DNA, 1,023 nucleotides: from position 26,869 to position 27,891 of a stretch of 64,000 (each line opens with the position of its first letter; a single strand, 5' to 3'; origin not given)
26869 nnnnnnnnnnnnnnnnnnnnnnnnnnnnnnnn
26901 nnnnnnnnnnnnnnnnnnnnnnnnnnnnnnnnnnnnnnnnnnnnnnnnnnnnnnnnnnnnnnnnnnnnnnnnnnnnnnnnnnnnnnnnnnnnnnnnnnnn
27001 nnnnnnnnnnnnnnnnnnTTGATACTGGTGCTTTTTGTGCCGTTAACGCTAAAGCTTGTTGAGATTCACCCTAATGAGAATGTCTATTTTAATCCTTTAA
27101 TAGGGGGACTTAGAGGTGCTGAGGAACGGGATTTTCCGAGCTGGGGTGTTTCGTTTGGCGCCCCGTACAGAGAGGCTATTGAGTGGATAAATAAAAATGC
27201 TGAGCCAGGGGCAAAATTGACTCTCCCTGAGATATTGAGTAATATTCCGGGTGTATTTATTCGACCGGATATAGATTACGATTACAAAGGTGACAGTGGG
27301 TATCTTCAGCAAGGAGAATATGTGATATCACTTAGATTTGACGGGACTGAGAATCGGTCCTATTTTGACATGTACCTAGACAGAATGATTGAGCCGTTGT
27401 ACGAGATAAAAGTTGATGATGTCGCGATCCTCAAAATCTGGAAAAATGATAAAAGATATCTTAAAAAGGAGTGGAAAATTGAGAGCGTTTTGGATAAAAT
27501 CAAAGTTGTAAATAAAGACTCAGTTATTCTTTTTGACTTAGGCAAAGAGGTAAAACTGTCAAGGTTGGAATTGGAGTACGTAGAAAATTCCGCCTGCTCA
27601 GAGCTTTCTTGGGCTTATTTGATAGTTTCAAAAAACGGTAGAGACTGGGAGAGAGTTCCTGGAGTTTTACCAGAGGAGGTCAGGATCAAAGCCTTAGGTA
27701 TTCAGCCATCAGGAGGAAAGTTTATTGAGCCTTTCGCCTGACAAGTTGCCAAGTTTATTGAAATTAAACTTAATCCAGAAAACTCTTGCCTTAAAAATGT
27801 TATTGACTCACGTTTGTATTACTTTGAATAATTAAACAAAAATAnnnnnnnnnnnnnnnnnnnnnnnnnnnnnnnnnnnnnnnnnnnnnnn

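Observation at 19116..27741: Inverted pair of ~700-aa membrane-protein paralogs flanking a sugar-modification cassette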

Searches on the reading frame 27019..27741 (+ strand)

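Call 47: search_protein_families(library=pfam, proteins=[window:27019-27741:+], max_evalue=1)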
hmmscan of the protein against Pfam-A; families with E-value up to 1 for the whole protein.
window:27019-27741:+ (240 aa): 1 family
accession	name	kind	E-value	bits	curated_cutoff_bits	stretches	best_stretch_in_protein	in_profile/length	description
PF00754.31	F5_F8_type_C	-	0.069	13.7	28.2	1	168-215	35-82/127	F5/8 type C domain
